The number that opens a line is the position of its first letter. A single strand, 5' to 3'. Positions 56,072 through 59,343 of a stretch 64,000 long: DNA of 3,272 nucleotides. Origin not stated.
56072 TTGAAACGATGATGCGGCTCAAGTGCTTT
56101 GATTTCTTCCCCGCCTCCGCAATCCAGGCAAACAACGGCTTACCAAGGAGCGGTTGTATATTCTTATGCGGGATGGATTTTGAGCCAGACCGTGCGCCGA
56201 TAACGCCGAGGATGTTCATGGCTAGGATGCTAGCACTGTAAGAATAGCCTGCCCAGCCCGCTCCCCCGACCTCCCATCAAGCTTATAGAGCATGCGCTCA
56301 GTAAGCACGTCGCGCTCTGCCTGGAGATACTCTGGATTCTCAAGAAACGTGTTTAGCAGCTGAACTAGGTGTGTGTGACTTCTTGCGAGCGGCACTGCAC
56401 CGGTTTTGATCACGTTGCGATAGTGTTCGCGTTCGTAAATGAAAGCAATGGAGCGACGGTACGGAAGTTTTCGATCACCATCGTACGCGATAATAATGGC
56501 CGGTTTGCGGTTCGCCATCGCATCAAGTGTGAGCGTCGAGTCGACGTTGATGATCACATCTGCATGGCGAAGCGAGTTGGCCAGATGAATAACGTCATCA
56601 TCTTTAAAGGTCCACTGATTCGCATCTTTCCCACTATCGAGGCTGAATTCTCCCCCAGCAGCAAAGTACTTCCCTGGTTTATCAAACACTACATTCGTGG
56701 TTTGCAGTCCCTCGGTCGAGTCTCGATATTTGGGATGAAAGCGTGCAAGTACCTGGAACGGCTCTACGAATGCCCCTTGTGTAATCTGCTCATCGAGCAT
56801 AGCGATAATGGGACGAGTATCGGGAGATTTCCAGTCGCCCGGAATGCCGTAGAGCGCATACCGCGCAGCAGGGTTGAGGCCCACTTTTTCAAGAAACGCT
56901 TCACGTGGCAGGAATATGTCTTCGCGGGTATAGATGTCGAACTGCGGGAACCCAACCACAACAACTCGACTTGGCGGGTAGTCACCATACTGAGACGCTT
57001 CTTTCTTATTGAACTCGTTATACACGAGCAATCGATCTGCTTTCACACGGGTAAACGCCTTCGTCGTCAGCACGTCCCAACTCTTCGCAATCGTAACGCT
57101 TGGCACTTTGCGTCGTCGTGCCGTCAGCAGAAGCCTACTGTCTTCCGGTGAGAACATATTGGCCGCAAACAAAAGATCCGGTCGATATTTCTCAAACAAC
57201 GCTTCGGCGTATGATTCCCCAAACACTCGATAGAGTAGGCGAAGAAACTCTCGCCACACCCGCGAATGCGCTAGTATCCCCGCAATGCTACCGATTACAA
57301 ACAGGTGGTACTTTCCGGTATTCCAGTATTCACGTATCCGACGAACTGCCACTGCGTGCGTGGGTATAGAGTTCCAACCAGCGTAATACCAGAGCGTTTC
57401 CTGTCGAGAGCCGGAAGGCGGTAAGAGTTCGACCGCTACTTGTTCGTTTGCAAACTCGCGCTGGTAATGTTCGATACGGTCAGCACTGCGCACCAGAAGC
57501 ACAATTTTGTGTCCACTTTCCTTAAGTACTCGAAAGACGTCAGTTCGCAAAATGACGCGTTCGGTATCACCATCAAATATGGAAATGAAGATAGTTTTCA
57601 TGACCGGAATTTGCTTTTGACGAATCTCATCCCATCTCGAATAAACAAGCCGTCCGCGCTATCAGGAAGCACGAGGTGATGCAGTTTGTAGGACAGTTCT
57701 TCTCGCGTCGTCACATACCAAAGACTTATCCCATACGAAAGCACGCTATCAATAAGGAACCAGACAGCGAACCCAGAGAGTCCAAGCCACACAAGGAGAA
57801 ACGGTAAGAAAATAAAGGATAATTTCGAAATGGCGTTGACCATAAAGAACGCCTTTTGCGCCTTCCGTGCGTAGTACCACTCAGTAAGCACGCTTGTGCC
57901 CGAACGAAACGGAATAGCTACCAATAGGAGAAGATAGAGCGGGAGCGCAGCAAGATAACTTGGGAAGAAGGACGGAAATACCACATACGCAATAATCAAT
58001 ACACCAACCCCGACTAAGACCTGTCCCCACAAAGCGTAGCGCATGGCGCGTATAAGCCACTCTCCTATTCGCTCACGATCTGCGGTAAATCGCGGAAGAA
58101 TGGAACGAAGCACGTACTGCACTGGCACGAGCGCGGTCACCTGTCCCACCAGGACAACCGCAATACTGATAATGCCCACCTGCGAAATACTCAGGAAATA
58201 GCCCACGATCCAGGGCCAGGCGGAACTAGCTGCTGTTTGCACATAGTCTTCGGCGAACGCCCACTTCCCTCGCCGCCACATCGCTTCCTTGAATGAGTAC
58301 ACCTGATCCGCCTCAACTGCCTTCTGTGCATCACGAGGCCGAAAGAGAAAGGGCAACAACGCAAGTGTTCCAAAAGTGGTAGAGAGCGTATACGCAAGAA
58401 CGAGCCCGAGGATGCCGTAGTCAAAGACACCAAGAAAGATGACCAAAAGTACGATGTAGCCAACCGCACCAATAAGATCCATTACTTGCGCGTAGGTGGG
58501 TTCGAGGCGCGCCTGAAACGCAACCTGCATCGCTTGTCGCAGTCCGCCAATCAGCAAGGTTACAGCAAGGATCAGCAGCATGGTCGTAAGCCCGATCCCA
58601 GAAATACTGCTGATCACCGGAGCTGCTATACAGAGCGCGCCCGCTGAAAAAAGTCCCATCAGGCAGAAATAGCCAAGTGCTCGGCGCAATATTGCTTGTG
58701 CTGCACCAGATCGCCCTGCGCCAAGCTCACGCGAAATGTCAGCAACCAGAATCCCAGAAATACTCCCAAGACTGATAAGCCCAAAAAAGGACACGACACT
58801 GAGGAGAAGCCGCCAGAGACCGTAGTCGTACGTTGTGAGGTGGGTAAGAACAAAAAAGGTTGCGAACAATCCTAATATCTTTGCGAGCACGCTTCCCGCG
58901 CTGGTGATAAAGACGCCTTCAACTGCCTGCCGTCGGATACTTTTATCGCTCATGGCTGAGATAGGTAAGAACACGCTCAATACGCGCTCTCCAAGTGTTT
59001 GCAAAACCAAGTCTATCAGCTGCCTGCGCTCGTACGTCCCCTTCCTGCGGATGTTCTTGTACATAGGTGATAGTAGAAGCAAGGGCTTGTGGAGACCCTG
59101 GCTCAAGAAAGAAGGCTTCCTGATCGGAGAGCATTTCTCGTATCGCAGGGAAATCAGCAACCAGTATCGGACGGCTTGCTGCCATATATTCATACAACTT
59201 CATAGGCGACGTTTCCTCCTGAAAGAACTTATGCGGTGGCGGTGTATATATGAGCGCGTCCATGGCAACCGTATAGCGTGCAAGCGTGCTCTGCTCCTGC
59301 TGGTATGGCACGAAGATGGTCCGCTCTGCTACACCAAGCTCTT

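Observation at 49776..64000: Surface-glycan locus combining NeuB/NeuA-type nonulosonic-acid genes with carbamoyl- and methyl-transferases, a TagF-like transferase, Wzx and an exostosin-like GT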

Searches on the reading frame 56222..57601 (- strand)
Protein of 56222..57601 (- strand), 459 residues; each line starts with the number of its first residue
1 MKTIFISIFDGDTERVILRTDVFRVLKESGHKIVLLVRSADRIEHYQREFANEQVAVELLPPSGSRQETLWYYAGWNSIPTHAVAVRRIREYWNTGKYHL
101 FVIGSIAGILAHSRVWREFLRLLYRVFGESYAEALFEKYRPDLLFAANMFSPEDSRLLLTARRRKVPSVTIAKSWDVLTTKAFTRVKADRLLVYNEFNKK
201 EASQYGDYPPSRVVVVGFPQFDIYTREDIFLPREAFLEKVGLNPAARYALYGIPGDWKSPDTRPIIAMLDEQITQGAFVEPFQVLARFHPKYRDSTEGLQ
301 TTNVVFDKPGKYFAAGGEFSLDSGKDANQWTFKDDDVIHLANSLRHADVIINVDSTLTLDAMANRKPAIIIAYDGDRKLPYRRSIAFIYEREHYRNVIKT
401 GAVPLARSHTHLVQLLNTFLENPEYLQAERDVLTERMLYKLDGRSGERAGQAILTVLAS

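Call 3: search_protein_families(library=pfam, proteins=[window:56222-57601:-], max_evalue=0.01)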
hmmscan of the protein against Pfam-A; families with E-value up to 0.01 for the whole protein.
window:56222-57601:- (459 aa): 2 families
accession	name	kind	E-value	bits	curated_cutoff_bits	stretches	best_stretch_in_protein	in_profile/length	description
PF04464.20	Glyphos_transf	-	1.9e-05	24.2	22.1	1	211-454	158-366/367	CDP-Glycerol:Poly(glycerophosphate) glycerophosphotransferase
PF13439.12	Glyco_transf_4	-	0.0002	21.9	28.5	1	112-216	44-162/170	Glycosyltransferase Family 4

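Call 5: search_protein_families(library=ncbifam, proteins=[window:56222-57601:-], max_evalue=0.001)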
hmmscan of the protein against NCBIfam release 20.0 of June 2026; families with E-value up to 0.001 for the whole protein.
window:56222-57601:- (459 aa): 1 family
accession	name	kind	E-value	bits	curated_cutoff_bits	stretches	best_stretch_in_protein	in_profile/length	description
NF046086.1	BFO_1060_trans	domain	7.8e-11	41.7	200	1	133-247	40-163/365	BFO_1060 family glycosyltransferase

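Call 16: search_solved_structures(query=window:56222-57601:-, max_evalue=0.1)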
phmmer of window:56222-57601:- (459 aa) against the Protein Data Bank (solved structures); distinct sequences matched with E-value up to 0.1: 1.
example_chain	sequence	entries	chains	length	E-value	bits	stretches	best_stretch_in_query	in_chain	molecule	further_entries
3i4o_A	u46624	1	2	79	0.05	15.5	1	19-73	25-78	Translation initiation factor IF-1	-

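Call 56: find_homologous_proteins(query=window:56222-57601:-, max_evalue=0.001)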
Query window:56222-57601:- (459 aa): 175 proteins with E <= 0.001 among 8000 candidates; the best 120 are listed.
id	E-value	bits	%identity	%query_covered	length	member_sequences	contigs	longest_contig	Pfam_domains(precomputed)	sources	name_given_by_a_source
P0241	0.0e+0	1041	100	100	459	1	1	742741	PF04464.21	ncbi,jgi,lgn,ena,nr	ncbi:MAG TPA: hypothetical protein VEB18_00385 [Candidatus Paceibacterota bacterium]|nr:hypothetical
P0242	1.1e-225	768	70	100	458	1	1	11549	PF04464.21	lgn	-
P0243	6.6e-221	752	70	100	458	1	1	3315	-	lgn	-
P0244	6.1e-213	726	67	99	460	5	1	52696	PF04464.21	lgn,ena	-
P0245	2.3e-206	704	65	99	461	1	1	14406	PF04464.21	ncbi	-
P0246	4.8e-205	700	65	100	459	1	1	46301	-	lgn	-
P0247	3.7e-204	697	66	100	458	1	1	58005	PF04464.21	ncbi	-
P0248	2.4e-202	691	64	100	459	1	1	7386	PF04464.21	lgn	-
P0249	2.2e-201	687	65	100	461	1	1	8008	PF04464.21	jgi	jgi:hypothetical protein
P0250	8.8e-201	685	64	100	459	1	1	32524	PF04464.21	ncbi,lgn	-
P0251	3.4e-200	684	64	99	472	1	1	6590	PF04464.21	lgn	-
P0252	1.0e-196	672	64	100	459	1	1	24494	-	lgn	-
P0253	2.1e-196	671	63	100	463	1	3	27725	-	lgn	-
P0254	1.7e-195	668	63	99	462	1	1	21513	PF04464.21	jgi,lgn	-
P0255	2.2e-195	668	63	100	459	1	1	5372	PF04464.21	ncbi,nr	ncbi:MAG: hypothetical protein JO026_01510 [Patescibacteria group bacterium]|nr:hypothetical protein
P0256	1.1e-186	639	61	99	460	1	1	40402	PF04464.21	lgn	-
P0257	1.1e-182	626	60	99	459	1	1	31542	PF04464.21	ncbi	-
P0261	4.5e-178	611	58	100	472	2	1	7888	PF04464.21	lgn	-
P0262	1.8e-175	602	56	100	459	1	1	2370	PF04464.21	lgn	-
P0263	5.1e-174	597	57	100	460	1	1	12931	PF13439.13,PF04464.21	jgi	-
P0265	7.2e-166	570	56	99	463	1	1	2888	PF04464.21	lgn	-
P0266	6.0e-165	567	55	100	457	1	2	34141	PF04464.21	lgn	-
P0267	8.5e-165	567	54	99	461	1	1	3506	PF04464.21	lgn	-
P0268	1.3e-164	566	53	100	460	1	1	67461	PF04464.21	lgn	-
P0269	1.6e-164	566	54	99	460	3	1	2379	PF04464.21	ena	-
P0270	7.3e-164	564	55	100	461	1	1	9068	PF04464.21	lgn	-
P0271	2.4e-163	562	55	99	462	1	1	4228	PF13439.13,PF04464.21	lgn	-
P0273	3.3e-161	555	53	100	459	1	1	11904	PF04464.21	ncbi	ncbi:MAG: CDP-glycerol glycerophosphotransferase family protein [Minisyncoccia bacterium]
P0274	6.3e-161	554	53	100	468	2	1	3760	PF04464.21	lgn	-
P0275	1.7e-160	553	54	100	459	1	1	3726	PF04464.21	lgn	-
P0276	2.6e-160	552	53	99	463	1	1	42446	PF04464.21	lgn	-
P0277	3.1e-160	552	53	100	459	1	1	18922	PF04464.21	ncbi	-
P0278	9.9e-160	550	55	99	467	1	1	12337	PF04464.21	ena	-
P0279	3.2e-159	549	53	100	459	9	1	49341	PF04464.21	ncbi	-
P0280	4.9e-159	548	54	99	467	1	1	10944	PF04464.21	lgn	-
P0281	8.0e-159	547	54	100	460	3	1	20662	PF04464.21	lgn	-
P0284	1.9e-158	546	53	100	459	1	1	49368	PF04464.21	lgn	-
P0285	3.1e-158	545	54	100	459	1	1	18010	PF04464.21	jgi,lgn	jgi:CDP-glycerol glycerophosphotransferase (TagB/SpsB family)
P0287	1.1e-157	543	53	100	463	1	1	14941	PF04464.21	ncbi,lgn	-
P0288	1.2e-157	543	51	99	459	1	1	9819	PF04464.21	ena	-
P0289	5.1e-157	541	53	100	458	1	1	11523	PF04464.21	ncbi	-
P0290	1.5e-156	540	52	99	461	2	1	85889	PF04464.21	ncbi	-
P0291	1.9e-155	536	51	100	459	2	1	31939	PF04464.21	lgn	-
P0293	3.0e-155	535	52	100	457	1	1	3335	PF04464.21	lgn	-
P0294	6.1e-155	534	51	100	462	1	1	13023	PF04464.21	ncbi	-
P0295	1.4e-153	530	51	100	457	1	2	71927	PF04464.21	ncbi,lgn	-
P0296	3.6e-153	529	51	99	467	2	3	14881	PF04464.21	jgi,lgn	-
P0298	4.7e-152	525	51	99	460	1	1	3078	PF04464.21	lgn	-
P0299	5.8e-152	525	51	100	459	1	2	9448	PF13439.13,PF04464.21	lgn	-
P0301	2.8e-151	522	50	100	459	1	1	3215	PF04464.21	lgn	-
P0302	9.9e-151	521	52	97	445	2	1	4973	PF04464.21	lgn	-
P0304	1.4e-149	517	52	100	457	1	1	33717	PF04464.21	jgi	jgi:CDP-glycerol glycerophosphotransferase (TagB/SpsB family)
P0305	2.2e-149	516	50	99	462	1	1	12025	PF04464.21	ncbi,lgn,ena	-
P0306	4.9e-148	512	50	100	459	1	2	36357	PF04464.21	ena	-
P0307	2.3e-146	506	49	100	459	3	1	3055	PF04464.21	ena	-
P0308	9.6e-146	504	50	100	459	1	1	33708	PF04464.21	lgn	-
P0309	1.2e-145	504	49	100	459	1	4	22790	PF04464.21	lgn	-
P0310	1.7e-145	503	51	100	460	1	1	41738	PF04464.21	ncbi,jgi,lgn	jgi:hypothetical protein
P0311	8.5e-145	501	49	99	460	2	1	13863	PF04464.21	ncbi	-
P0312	4.0e-144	499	48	100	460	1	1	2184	PF04464.21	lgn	-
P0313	2.4e-143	496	49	99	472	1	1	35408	PF04464.21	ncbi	-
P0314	2.2e-142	493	49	99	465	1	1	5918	PF04464.21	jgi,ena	-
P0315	2.7e-142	493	49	100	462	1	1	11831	PF04464.21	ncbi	-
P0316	2.9e-141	489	50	100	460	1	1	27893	PF04464.21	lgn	-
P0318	2.7e-140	486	48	100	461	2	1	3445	PF04464.21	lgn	-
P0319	5.1e-140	485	49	100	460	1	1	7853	PF04464.21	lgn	-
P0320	6.8e-140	485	48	100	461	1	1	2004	PF04464.21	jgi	jgi:hypothetical protein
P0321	9.2e-140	484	49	100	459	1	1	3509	PF04464.21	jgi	jgi:hypothetical protein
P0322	9.2e-140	484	48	99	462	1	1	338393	PF04464.21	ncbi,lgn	-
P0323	2.1e-139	483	49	100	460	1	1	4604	PF04464.21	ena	-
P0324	1.2e-138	481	47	100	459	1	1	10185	PF04464.21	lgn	-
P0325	1.8e-138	480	51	93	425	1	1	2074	PF04464.21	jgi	jgi:hypothetical protein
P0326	1.8e-138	480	48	99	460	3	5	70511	PF04464.21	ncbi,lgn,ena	-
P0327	2.4e-138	480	49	100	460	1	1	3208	PF04464.21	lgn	-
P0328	6.1e-137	475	48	100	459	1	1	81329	PF04464.21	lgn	-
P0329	7.7e-137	475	46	100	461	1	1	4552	PF04464.21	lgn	-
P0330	5.9e-136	472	47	100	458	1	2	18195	PF13439.13,PF04464.21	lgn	-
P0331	1.5e-135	470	46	100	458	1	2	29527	PF13439.13,PF04464.21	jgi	jgi:UDP-N-acetylglucosamine:LPS N-acetylglucosamine transferase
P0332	2.1e-134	467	48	100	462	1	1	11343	PF04464.21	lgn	-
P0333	3.9e-131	456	47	100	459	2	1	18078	PF04464.21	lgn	-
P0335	9.9e-130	451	45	100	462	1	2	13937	PF04464.21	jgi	jgi:hypothetical protein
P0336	1.1e-129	451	45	100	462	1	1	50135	PF04464.21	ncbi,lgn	-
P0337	1.4e-129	451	45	100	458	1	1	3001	PF04464.21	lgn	-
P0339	2.8e-128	447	45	100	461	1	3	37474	PF04464.21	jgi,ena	-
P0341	5.2e-128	446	46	100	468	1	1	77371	PF04464.21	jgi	-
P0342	7.1e-128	445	46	100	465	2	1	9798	PF04464.21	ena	-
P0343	9.9e-127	441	46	100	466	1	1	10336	PF04464.21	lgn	-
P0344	1.4e-126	441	46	100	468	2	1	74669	PF04464.21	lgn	-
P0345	1.7e-126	441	45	100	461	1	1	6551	PF04464.21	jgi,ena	-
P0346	3.7e-126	440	46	100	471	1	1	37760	PF04464.21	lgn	-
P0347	5.0e-126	439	44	100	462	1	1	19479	PF04464.21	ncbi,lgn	-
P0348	8.9e-126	438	44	100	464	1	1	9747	PF04464.21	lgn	-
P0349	3.6e-125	436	46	100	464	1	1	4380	PF04464.21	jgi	-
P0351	6.5e-125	435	44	100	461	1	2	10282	PF04464.21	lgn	-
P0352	1.4e-124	434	45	100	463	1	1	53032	PF04464.21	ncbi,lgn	-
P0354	3.4e-124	433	44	100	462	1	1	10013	PF04464.21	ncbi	-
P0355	1.7e-123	431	44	100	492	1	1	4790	PF04464.21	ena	-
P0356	2.2e-122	427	66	61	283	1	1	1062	PF04464.21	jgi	jgi:hypothetical protein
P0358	8.9e-122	425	43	100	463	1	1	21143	PF04464.21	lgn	-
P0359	1.6e-119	418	44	100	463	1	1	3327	PF04464.21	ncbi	-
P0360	5.7e-119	416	42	100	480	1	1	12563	PF04464.21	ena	-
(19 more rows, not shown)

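Call 64: predict_structure(alignment_id=A3)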
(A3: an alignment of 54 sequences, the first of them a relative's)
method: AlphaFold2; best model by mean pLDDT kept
length: 459 residues; sequences in the alignment: 54
mean_pLDDT: 93.7   pTM: 0.91
mean pLDDT of the five models: 93.7, 93.5, 92.6, 91.0, 90.3
residues with pLDDT >= 90: 390; 70-90: 66; 50-70: 3; < 50: 0
segments of 3 or more residues with pLDDT < 50: none
pLDDT, mean of each block of 10 residues (from residue 1): 95 95 98 96 95 98 87 89 94 93 94 94 93 97 93 93 97 87 85 95 93 97 96 98 98 90 96 98 96 92 95 78 79 94 98 91 97 94 94 93 96 98 97 92 97 95
secondary structure, 60 per line:
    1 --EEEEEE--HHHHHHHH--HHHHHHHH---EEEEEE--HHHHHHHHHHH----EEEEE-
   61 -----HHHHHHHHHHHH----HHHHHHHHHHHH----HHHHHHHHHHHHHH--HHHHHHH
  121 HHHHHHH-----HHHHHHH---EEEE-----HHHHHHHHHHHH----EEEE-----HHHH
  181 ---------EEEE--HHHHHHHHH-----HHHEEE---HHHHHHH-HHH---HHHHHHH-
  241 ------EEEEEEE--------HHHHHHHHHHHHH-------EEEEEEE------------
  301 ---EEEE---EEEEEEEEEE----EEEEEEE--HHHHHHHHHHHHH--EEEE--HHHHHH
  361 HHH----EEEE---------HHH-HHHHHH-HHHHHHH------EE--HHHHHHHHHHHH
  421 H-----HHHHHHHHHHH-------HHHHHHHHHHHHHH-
elements in order: E3-8 H11-18 H21-28 E32-37 H40-50 E55-59 H66-77 H82-93 H98-111 H114-127 H133-139 E143-146 H152-163 E168-171 H177-180 E190-193 H196-204 E213-215 H219-225 H233-239 E247-253 H262-274 E282-288 E304-307 E311-320 E325-331 H334-346 E349-352 H355-363 E368-371 H385-390 H392-398 H409-421 H427-437 H445-458

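Call 68: fold_search(model_id=the predicted structure, library=pdb)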
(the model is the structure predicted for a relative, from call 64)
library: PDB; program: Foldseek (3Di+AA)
matches with E <= 10: 1570; with E <= 0.001: 329
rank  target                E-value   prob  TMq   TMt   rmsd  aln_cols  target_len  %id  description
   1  1f6d_C                8.2e-15  1.00  0.55  0.67   6.3       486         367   10  THE STRUCTURE OF UDP-N-ACETYLGLUCOSAMINE 2-EPIMERASE FROM E. COLI. (released 2000-12-13)
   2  1f6d_B                6.9e-14  1.00  0.55  0.66   6.0       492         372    9  THE STRUCTURE OF UDP-N-ACETYLGLUCOSAMINE 2-EPIMERASE FROM E. COLI. (released 2000-12-13)
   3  1f6d_A                3.9e-13  1.00  0.56  0.67   7.1       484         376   11  THE STRUCTURE OF UDP-N-ACETYLGLUCOSAMINE 2-EPIMERASE FROM E. COLI. (released 2000-12-13)
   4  9cm8_A                4.9e-13  1.00  0.56  0.67   7.6       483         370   11  UDP-GlcNAc 2-epimerase MnaA of Paenibacillus alvei (released 2024-10-02)
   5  3c4q_A                5.5e-13  1.00  0.52  0.59   9.3       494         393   13  Structure of the retaining glycosyltransferase MshA : The first step in mycothiol biosynthesis. Organism : Corynebacte (released 2008-04-01)
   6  3beo_A                7.3e-13  1.00  0.55  0.65   7.0       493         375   12  A Structural Basis for the allosteric regulation of non-hydrolyzing UDP-GlcNAc 2-epimerases (released 2008-02-19)
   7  3dzc_A                7.7e-13  1.00  0.54  0.65   7.2       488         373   13  2.35 Angstrom resolution structure of WecB (VC0917), a UDP-N-acetylglucosamine 2-epimerase from Vibrio cholerae. (released 2008-08-12)
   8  3c4q_B                8.6e-13  1.00  0.52  0.59   9.4       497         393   13  Structure of the retaining glycosyltransferase MshA : The first step in mycothiol biosynthesis. Organism : Corynebacte (released 2008-04-01)
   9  1f6d_D                9.7e-13  1.00  0.56  0.67   6.8       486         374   10  THE STRUCTURE OF UDP-N-ACETYLGLUCOSAMINE 2-EPIMERASE FROM E. COLI. (released 2000-12-13)
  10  1v4v_B                2.4e-12  1.00  0.54  0.65   6.7       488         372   11  Crystal Structure Of UDP-N-Acetylglucosamine 2-Epimerase From Thermus Thermophilus HB8 (released 2003-12-02)
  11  6vlb_B                3.5e-12  1.00  0.58  0.70   5.9       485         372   12  Crystal structure of ligand-free UDP-GlcNAc 2-epimerase from Neisseria meningitidis (released 2020-11-11)
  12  5dld                  4.2e-12  1.00  0.55  0.65   6.9       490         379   13  Crystal Structure of a UDP-N-acetylglucosamine 2-epimerase from Burkholderia vietnamiensis complexed with UDP-GlcNAc and (released 2015-09-30)
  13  8ahe_A                4.6e-12  1.00  0.55  0.66   7.3       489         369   13  PAC-FragmentDEL: Photoactivated covalent capture of DNA encoded fragments for hit discovery (released 2022-09-14)
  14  3c48_B                4.6e-12  1.00  0.33  0.37  15.9       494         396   13  Structure of the retaining glycosyltransferase MshA: The first step in mycothiol biosynthesis. Organism: Corynebacteri (released 2008-03-25)
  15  4neq                  6.2e-12  1.00  0.51  0.63   7.9       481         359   12  The structure of UDP-GlcNAc 2-epimerase from Methanocaldococcus jannaschii (released 2014-04-23)
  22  6vlb_A                1.6e-11  1.00  0.55  0.66   7.6       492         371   11  Crystal structure of ligand-free UDP-GlcNAc 2-epimerase from Neisseria meningitidis (released 2020-11-11)
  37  5xvs_A                1.4e-10  1.00  0.52  0.65   7.5       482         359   12  Crystal structure of UDP-GlcNAc 2-epimerase NeuC complexed with UDP (released 2018-04-11)
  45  5xvs_B                2.6e-10  1.00  0.46  0.56  10.6       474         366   13  Crystal structure of UDP-GlcNAc 2-epimerase NeuC complexed with UDP (released 2018-04-11)
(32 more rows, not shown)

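Call 71: search_solved_structures(query=A3, max_evalue=10, show_alignments=3)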
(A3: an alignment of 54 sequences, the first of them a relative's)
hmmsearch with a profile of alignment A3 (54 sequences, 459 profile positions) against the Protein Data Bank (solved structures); distinct sequences matched with E-value up to 10: 1.
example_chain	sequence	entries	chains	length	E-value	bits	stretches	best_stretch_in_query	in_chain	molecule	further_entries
8uyo_1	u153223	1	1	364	0.59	11.8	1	234-271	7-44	Paraneoplastic antigen Ma2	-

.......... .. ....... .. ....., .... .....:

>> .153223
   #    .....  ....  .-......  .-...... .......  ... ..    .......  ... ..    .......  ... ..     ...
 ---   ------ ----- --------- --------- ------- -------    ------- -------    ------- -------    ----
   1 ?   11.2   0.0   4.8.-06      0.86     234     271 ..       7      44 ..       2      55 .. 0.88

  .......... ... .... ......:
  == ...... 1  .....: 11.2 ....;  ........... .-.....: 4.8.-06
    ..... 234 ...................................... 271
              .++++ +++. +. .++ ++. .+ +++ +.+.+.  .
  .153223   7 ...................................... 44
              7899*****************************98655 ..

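Call 72: search_protein_families(library=ncbifam, alignment_id=A3, max_evalue=0.01)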
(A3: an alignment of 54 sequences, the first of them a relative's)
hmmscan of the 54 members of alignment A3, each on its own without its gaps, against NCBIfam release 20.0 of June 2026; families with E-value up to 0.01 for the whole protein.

A. member 1, P0241 (459 aa): 1 family
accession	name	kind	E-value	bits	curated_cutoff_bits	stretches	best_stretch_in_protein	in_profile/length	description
NF046086.1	BFO_1060_trans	domain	7.8e-11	41.7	200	2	133-247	40-163/365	BFO_1060 family glycosyltransferase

B. families by the number of members that match (of 54 scanned): 6 families
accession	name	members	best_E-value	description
NF046086.1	BFO_1060_trans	54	4.7e-22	BFO_1060 family glycosyltransferase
TIGR04396.2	surf_polysacc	30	8.4e-09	surface carbohydrate biosynthesis protein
NF010135.0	PRK13609.1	9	3.6e-05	diglucosyl diacylglycerol synthase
NF041712.1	techglyph_taseTarF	9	4.3e-05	teichoic acid glycerol-phosphate transferase TarF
NF041711.1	TagprimaseTarB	2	0.0016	teichoic acid glycerol-phosphate primase TarB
NF004387.0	PRK05749.1-3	1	0.0018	lipid IV(A) 3-deoxy-D-manno-octulosonic acid transferase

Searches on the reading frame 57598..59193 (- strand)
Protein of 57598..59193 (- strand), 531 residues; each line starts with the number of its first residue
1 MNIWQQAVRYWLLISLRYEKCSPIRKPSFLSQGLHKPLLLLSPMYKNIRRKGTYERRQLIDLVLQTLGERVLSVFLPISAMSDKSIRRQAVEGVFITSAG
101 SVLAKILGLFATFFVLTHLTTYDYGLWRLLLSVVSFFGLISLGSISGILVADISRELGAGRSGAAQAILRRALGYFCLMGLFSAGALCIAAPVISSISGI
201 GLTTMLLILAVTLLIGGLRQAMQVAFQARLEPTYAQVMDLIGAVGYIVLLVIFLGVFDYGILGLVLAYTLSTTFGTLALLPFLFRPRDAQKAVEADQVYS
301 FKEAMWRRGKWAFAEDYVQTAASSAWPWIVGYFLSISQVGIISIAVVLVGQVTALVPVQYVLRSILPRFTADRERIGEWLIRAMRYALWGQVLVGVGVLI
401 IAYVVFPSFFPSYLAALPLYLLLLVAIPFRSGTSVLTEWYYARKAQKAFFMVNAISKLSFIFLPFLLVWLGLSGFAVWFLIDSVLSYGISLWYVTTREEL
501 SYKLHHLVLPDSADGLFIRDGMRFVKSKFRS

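Call 3: search_protein_families(library=pfam, proteins=[window:57598-59193:-], max_evalue=0.01)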
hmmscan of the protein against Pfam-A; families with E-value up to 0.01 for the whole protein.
window:57598-59193:- (531 aa): 0 families

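Call 5: search_protein_families(library=ncbifam, proteins=[window:57598-59193:-], max_evalue=0.001)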
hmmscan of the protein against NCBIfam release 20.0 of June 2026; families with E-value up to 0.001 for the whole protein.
window:57598-59193:- (531 aa): 0 families
